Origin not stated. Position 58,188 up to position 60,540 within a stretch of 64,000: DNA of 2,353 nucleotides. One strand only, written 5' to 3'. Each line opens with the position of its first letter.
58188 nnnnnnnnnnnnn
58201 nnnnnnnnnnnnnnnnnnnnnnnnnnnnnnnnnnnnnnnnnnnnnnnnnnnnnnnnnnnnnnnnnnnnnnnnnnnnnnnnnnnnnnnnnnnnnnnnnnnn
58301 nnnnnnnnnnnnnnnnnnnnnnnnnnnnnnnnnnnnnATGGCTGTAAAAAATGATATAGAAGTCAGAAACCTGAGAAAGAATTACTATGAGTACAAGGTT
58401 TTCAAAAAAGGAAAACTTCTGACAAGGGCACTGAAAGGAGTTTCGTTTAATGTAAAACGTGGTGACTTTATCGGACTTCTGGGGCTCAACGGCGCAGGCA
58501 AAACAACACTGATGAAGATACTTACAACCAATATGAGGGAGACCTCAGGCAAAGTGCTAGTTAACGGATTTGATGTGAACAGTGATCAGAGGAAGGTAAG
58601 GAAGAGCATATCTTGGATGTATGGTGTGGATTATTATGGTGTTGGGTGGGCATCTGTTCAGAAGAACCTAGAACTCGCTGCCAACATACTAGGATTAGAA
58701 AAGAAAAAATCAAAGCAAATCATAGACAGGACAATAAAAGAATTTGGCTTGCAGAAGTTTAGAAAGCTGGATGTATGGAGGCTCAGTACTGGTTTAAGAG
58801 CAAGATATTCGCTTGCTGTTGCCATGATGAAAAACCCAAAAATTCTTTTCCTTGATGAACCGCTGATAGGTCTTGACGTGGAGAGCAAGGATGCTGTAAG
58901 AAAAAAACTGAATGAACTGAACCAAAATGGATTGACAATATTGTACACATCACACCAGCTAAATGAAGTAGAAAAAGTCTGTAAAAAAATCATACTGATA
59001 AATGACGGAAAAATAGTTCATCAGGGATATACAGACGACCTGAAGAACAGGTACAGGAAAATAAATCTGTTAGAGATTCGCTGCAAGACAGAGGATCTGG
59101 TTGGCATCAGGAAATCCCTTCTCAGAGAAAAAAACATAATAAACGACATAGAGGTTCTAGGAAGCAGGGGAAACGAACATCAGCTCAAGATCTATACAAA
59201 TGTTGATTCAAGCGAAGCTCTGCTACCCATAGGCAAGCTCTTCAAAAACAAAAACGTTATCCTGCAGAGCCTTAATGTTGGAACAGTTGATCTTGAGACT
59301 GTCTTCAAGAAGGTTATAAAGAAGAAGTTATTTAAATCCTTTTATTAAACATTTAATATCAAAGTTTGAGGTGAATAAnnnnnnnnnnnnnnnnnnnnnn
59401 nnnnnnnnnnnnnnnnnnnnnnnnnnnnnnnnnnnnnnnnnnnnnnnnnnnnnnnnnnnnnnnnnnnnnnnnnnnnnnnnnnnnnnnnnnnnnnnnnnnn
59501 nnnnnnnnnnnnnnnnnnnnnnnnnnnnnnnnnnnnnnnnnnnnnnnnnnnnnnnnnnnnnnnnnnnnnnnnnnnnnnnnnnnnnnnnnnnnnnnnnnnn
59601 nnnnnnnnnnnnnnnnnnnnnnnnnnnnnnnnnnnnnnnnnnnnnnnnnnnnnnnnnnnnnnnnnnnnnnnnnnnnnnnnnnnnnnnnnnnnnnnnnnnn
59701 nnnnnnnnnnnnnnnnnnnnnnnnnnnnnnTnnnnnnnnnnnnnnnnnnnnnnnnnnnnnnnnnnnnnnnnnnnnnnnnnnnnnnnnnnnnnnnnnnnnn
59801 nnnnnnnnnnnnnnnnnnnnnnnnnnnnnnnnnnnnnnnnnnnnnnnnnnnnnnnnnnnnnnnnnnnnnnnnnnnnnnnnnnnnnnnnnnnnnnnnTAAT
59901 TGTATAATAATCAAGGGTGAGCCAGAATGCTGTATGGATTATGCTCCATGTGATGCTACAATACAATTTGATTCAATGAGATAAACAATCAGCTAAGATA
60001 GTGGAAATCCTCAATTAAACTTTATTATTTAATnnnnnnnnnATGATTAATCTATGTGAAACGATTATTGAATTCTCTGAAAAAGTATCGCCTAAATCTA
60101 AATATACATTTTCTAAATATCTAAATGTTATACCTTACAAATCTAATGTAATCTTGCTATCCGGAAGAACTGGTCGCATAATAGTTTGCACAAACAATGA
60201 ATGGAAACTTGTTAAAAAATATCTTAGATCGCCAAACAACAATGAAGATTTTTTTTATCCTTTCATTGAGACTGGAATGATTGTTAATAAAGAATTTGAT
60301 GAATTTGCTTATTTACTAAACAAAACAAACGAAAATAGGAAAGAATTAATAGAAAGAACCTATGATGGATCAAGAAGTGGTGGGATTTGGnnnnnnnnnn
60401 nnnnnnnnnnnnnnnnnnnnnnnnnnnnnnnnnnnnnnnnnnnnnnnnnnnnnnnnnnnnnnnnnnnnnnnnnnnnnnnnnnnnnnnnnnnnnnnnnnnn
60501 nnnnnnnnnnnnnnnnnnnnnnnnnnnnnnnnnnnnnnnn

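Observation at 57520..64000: Candidate radical-SAM RiPP gene cluster in an archaeon: ABC-2 transporter, small-peptide genes, rSAM/SPASM enzyme and two cobalamin-domain-like rSAM enzymes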

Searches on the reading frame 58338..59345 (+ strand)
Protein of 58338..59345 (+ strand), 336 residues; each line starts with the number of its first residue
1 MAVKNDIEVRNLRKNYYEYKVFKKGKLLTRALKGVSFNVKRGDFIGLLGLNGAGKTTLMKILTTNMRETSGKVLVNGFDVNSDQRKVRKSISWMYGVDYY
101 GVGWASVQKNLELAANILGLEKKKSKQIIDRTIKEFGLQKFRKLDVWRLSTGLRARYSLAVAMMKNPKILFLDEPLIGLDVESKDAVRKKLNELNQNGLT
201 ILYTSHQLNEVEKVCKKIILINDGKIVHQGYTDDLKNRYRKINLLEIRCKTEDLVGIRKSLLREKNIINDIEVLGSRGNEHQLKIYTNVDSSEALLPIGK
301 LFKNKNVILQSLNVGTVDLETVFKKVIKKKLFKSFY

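Call 5: search_protein_families(library=pfam, proteins=[window:58338-59345:+], max_evalue=0.01)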
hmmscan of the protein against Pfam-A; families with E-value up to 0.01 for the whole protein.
window:58338-59345:+ (336 aa): 4 families
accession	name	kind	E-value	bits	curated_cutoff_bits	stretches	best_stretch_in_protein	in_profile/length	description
PF00005.33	ABC_tran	-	5.4e-27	95.5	25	1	32-176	1-136/137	ABC transporter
PF13304.12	AAA_21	-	8.5e-09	36.3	27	1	115-211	180-303/304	AAA domain, putative AbiEii toxin, Type IV TA system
PF02492.25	cobW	-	6.6e-05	23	20.7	1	45-94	3-54/180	CobW/HypB/UreG, nucleotide-binding domain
PF03308.22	MeaB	-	0.0067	15.9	23.1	0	35-82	26-73/273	Methylmalonyl Co-A mutase-associated GTPase MeaB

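Call 6: search_protein_families(library=ncbifam, proteins=[window:58338-59345:+], max_evalue=0.01)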
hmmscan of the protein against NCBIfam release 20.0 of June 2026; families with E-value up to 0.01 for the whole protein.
window:58338-59345:+ (336 aa): 190 families (the best 25 are shown)
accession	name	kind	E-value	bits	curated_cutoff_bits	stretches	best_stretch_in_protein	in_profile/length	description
TIGR01188.1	drrA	subfamily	2.9e-62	210.7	312.45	1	29-327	6-301/302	daunorubicin resistance ABC transporter, ATP-binding protein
TIGR03522.1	GldA_ABC_ATP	equivalog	8.9e-48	163.3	402.6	1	29-326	15-300/301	gliding motility-associated ABC transporter ATP-binding subunit GldA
TIGR03864.1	PQQ_ABC_ATP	hypoth_equivalog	2.6e-44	151.4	302.25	1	29-239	14-223/236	ABC transporter, ATP-binding subunit, PQQ-dependent alcohol dehydrogenase system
NF033858.1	ABC2_perm_RbbA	equivalog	7.9e-42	143.2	1050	1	31-244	281-493/909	ribosome-associated ATPase/putative transporter RbbA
TIGR04521.1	ECF_ATPase_2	equivalog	4.5e-40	137.5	330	1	22-247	11-244/279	energy-coupling factor transporter ATPase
TIGR04406.1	LPS_export_lptB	equivalog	1e-36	126.4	240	1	30-237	15-224/239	LPS export ABC transporter ATP-binding protein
TIGR04520.1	ECF_ATPase_1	equivalog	1.5e-36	126.3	315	1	11-249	5-237/269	energy-coupling factor transporter ATPase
NF010158.0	PRK13637.1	equivalog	1.5e-35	122.7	390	1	7-248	3-243/287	energy-coupling factor transporter ATPase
TIGR03740.1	galliderm_ABC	subfamily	1.9e-35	122.6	309.75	1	29-234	13-210/223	lantibiotic protection ABC transporter ATP-binding subunit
NF010060.0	PRK13537.1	equivalog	2.6e-34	118.5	521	1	7-261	16-257/314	nodulation factor ABC transporter ATP-binding protein NodI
TIGR00955.1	3a01204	subfamily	3.5e-33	115.1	736.35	1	5-241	16-260/617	pigment precursor permease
NF043075.1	MMSYN1_0197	equivalog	4.5e-33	114.6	550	1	7-238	3-223/341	spermidine/putrescine ABC transporter ATP-binding protein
TIGR02315.1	ABC_phnC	equivalog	7e-33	114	266.1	1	29-238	15-236/243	phosphonate ABC transporter ATP-binding protein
TIGR02673.1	FtsE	equivalog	1.7e-32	112.8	264.85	1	27-225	13-214/214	cell division ATP-binding protein FtsE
NF010059.0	PRK13536.1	equivalog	9.7e-32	110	549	1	32-248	59-274/342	nodulation factor ABC transporter ATP-binding protein NodI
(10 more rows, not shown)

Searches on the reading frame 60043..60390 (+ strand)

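Call 59: search_protein_families(library=pfam, proteins=[window:60043-60390:+], max_evalue=10)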
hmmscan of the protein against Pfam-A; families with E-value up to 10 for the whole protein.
window:60043-60390:+ (116 aa): 1 family
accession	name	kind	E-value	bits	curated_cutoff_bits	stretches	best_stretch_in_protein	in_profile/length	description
PF08427.15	ARMH3_C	-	0.18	12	27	1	59-96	100-136/231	Armadillo-like helical domain-containing protein 3, C-terminal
